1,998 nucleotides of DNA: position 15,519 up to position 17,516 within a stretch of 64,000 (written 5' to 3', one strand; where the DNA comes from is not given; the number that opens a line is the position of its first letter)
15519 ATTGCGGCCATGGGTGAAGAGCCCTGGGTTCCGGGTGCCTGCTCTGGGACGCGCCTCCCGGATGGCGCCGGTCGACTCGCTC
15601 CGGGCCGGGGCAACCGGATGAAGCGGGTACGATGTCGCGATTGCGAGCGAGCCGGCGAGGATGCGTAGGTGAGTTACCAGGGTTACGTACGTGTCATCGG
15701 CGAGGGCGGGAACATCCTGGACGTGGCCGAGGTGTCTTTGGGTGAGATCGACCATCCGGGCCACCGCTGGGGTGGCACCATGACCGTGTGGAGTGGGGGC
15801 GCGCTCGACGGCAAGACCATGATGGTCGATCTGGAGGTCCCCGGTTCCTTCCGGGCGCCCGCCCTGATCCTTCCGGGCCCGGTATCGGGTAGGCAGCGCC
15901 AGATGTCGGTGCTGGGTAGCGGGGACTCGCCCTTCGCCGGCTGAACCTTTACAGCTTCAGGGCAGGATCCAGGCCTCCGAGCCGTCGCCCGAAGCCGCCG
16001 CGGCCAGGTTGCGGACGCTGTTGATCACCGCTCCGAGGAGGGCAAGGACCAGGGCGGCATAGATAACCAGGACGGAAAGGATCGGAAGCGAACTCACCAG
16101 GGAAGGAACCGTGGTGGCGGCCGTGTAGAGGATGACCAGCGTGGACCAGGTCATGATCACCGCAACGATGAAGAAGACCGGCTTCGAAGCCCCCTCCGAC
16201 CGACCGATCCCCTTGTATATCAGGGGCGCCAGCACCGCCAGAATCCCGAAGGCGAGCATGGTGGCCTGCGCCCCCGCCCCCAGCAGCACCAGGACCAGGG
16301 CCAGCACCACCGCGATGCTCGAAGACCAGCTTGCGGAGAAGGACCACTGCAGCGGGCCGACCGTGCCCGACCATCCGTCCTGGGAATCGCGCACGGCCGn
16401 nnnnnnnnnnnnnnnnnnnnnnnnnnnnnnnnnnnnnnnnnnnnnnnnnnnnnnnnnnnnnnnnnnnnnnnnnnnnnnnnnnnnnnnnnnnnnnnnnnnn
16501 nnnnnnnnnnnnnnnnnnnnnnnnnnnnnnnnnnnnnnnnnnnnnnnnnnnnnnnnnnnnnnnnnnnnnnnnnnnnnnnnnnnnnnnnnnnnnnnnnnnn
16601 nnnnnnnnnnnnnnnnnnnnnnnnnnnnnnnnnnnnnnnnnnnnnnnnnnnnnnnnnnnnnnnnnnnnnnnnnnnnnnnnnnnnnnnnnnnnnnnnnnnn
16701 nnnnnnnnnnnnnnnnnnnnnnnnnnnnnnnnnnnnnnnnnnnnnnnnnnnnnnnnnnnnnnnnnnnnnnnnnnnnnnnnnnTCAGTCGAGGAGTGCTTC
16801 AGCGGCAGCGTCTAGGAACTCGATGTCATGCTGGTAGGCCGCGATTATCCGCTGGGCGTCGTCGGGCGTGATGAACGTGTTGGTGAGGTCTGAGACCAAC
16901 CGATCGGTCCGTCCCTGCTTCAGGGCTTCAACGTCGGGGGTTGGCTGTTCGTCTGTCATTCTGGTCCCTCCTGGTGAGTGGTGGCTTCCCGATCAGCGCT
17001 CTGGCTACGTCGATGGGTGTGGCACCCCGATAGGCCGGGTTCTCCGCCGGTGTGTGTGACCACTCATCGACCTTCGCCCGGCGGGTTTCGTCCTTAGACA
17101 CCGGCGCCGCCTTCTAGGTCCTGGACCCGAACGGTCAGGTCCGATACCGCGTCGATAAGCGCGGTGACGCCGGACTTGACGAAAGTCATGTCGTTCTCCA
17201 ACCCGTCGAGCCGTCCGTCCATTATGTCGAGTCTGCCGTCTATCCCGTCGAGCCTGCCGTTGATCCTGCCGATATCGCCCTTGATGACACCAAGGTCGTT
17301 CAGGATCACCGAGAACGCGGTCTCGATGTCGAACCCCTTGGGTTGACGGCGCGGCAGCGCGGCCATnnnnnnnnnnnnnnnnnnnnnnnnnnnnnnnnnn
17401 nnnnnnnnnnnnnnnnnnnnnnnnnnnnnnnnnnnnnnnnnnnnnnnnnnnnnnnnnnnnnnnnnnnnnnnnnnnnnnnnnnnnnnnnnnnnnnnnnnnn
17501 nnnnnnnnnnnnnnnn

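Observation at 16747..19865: The IS1595-family element carries an unusual passenger set: SLH-domain secreted protein, small membrane protein, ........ coiled-coil protein, DUF2513 protein and a 58-aa ORF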

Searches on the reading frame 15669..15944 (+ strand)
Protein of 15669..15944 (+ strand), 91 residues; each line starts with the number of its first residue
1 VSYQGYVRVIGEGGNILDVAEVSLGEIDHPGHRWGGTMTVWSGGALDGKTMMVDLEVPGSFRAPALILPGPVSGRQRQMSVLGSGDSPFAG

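Call 65: find_encoding_contigs(protein=window:15669-15944:+, flank=7000, max_places=10)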
Protein window:15669-15944:+ (91 aa): 9 contigs read that carry it; 4 places shown.
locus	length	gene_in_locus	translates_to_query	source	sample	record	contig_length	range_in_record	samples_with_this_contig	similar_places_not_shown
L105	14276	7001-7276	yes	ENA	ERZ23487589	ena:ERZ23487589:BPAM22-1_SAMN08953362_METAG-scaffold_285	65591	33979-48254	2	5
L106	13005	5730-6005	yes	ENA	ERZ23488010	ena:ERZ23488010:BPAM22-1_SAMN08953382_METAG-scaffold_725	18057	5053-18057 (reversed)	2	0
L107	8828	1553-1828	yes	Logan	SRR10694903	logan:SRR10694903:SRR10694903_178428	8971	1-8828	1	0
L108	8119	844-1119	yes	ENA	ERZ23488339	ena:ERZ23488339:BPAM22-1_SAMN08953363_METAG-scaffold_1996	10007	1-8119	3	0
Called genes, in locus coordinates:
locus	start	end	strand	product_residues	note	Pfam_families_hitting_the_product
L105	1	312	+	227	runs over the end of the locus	PF00378:ECH_1, PF16113:ECH_2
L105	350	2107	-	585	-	PF02771:Acyl-CoA_dh_N, PF02770:Acyl-CoA_dh_M, PF00441:Acyl-CoA_dh_1, PF22924:ACOX_C_alpha1, PF08028:Acyl-CoA_dh_2 (weak), PF12806:Acyl-CoA_dh_C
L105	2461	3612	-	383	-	PF01053:Cys_Met_Meta_PP, PF00155:Aminotran_1_2 (weak), PF01212:Beta_elim_lyase (weak)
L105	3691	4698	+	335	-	PF05544:Pro_racemase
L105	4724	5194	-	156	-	PF08768:THAP4_heme-bd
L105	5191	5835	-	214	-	PF01625:PMSR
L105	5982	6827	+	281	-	PF00296:Bac_luciferase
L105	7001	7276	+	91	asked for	-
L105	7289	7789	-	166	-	-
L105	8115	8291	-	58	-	-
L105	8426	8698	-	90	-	-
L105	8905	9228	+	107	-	-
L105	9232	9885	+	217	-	PF00395:SLH (faint)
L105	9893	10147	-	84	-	PF10711:DUF2513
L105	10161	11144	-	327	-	PF12760:Zn_ribbon_IS1595 (weak), PF12762:DDE_Tnp_IS1595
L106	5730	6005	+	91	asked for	-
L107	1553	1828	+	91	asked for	-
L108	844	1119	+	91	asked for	-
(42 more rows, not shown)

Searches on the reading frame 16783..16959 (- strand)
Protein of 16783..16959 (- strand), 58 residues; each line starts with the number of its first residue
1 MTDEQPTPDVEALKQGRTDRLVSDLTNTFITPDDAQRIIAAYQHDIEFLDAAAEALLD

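Call 6: search_protein_families(library=pfam, max_evalue=0.1, proteins=[window:16783-16959:-])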
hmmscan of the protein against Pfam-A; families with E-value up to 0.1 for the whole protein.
window:16783-16959:- (58 aa): 1 family
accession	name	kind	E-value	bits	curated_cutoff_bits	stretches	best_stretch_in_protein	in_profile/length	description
PF08476.15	VD10_N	-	0.019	15.1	25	1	25-40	18-33/43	Viral D10 N-terminal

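Call 33: search_protein_families(library=phrogs, max_evalue=0.01, proteins=[window:16783-16959:-])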
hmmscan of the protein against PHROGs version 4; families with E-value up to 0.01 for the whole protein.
window:16783-16959:- (58 aa): 0 families

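Call 34: search_protein_families(library=ncbifam, max_evalue=0.01, proteins=[window:16783-16959:-])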
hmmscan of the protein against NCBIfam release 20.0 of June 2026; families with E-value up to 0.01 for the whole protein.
window:16783-16959:- (58 aa): 0 families

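Call 55: search_protein_families(library=padloc, max_evalue=0.1, proteins=[window:16783-16959:-])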
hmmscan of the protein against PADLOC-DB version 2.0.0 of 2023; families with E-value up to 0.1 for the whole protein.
window:16783-16959:- (58 aa): 0 families

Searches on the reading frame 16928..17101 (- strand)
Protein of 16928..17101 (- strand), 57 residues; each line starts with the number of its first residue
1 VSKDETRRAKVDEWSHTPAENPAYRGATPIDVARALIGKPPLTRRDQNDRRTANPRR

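Call 33: search_protein_families(library=phrogs, max_evalue=0.01, proteins=[window:16928-17101:-])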
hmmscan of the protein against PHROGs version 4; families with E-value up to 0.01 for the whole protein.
window:16928-17101:- (57 aa): 0 families

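Call 34: search_protein_families(library=ncbifam, max_evalue=0.01, proteins=[window:16928-17101:-])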
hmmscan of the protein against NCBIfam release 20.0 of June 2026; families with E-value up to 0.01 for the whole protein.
window:16928-17101:- (57 aa): 0 families

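Call 40: find_homologous_proteins(query=window:16931-17101:-, max_evalue=0.01)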
Query seq(57 aa): no candidate shares three 5-residue words with the query. No homologue found.

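Call 55: search_protein_families(library=padloc, max_evalue=0.1, proteins=[window:16928-17101:-])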
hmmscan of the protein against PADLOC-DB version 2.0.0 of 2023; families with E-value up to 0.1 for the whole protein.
window:16928-17101:- (57 aa): 0 families

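Call 97: search_protein_representatives(protein=window:16928-17101:-)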
Query: 57 residues. Proteins with E-value up to 0.001 (for the whole library): 28; up to 1e-10: 0; up to 1e-30: 0. The best 28 are listed.
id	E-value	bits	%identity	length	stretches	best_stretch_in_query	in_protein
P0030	6.5e-09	51.6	66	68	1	4-41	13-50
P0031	1.9e-08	50.2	50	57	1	2-47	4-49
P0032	3.7e-07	46.2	54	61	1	10-46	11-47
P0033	2.2e-06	43.8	52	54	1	4-43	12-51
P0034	2.4e-06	43.6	58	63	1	4-41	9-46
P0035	2.8e-06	43.4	66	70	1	12-43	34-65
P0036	3.1e-06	43.2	43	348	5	9-39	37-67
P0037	3.3e-06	43.2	32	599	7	14-52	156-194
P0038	5.1e-06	42.6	36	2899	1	9-33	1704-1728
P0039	7.7e-06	42.0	57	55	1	10-44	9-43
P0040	9.0e-06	41.8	60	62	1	2-42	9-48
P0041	1.2e-05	41.5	46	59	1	3-48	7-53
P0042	1.2e-05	41.4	60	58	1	7-41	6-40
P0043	2.5e-05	40.4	56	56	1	9-44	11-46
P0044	2.8e-05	40.3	48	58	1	3-49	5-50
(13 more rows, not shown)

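Call 99: search_protein_families(library=pfam, alignment_id=A4, max_evalue=0.1)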
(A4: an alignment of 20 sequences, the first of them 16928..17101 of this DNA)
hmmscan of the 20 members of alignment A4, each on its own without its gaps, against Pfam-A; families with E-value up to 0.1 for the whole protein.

A. member 1, window:16928-17101:- (57 aa): 0 families

B. families by the number of members that match (of 20 scanned): 0 families

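Call 100: search_solved_structures(query=A4, max_evalue=1)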
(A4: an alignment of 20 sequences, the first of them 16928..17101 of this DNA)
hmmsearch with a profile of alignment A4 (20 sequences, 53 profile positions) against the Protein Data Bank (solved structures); distinct sequences matched with E-value up to 1: 1.
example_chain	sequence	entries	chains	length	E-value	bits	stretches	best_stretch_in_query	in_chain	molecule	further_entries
5v4f_A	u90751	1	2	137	0.06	16.3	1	25-37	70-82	Putative translational inhibitor protein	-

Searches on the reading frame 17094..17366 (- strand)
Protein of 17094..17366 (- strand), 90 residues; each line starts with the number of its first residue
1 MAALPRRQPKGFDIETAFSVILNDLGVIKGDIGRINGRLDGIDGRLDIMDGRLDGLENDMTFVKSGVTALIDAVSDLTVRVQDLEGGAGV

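Call 6: search_protein_families(library=pfam, max_evalue=0.1, proteins=[window:17094-17366:-])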
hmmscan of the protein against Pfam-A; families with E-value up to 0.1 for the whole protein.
window:17094-17366:- (90 aa): 2 families
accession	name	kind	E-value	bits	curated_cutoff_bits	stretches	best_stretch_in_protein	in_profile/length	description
PF23991.1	DUF7310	-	0.0048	17.8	40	0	38-86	4-51/83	Coiled-coil region of unknown function (DUF7310)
PF15656.11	Tox-HDC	-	0.016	15.9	21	1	11-85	14-87/130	Toxin with a H, D/N and C signature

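Call 33: search_protein_families(library=phrogs, max_evalue=0.01, proteins=[window:17094-17366:-])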
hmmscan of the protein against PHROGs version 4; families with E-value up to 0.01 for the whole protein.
window:17094-17366:- (90 aa): 3 families
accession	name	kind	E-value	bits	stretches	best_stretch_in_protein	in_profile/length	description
phrog_5553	-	unknown function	8.8e-05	23.7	1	14-77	12-75/114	-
phrog_5820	-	unknown function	0.00092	19.9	1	18-70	104-149/200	-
phrog_6136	-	unknown function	0.004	18.1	0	24-45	49-70/120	-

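Call 34: search_protein_families(library=ncbifam, max_evalue=0.01, proteins=[window:17094-17366:-])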
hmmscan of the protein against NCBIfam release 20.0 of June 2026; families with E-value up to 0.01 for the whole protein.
window:17094-17366:- (90 aa): 0 families

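Call 41: find_homologous_proteins(query=window:17094-17366:-, max_evalue=0.001)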
Query window:17094-17366:- (90 aa): 13 proteins with E <= 0.001 among 82 candidates.
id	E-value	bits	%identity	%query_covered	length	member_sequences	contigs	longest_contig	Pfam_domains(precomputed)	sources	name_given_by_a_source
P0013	3.3e-8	52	58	42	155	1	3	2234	PF10805.15,PF23991.2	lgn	-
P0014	3.1e-7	49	72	32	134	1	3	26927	PF10779.15,PF10805.15,PF23991.2,PF05531.18,PF03670.18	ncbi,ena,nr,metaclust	ncbi:MAG: hypothetical protein A2Y23_15680 [Clostridiales bacterium GWB2_37_7]|nr:MAG: hypothetical 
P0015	2.0e-6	46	43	72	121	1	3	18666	-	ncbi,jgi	jgi:tetrahydromethanopterin S-methyltransferase subunit G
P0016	3.9e-6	45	72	32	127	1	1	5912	PF23991.2,PF05531.18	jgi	-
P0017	1.0e-4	41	61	34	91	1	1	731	-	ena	-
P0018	1.2e-4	40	49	57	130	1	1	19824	-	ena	-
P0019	2.8e-4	39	42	63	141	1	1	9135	PF10805.15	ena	-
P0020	4.0e-4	39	47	59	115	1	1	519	PF10805.15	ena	-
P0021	5.7e-4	38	47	57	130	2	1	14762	-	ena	-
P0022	7.1e-4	38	47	57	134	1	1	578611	-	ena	-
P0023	7.4e-4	38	47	57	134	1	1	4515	-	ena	-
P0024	7.5e-4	38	51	41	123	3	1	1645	-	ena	-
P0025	8.9e-4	38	47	57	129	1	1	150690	PF10805.15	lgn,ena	-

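Call 55: search_protein_families(library=padloc, max_evalue=0.1, proteins=[window:17094-17366:-])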
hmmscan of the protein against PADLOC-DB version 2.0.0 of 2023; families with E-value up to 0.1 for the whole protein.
window:17094-17366:- (90 aa): 0 families

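Call 59: search_solved_structures(query=window:17094-17366:-, max_evalue=1)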
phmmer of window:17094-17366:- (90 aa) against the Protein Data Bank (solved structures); distinct sequences matched with E-value up to 1: 7.
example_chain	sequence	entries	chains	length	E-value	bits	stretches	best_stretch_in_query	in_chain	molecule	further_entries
4lin_A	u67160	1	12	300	0.00028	24.8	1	28-86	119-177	Tail needle protein gp26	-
6gaj_A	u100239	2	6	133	0.00061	23.7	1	19-85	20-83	Outer capsid protein sigma-1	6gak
6gao_A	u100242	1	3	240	0.001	23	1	20-85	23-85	Outer capsid protein sigma-1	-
7o97_A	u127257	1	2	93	0.17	15.9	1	15-58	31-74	hypothetical protein UY81_C0065G0003 from Candidatus Giovannonibacteria bacterium converte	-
5bu8_A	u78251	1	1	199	0.19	15.7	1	22-68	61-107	DNA stabilization protein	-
5bu5_A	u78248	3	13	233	0.26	15.3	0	23-68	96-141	DNA stabilization protein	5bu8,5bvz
5xg2_A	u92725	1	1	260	0.52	14.3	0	9-50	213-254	Chromosome partition protein Smc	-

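Call 90: search_dna_similar(query=window:17094-17366:-, collection=phages, mode=protein, max_evalue=0.001, max_rows=10)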
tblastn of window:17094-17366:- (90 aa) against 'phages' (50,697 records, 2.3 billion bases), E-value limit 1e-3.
No match.
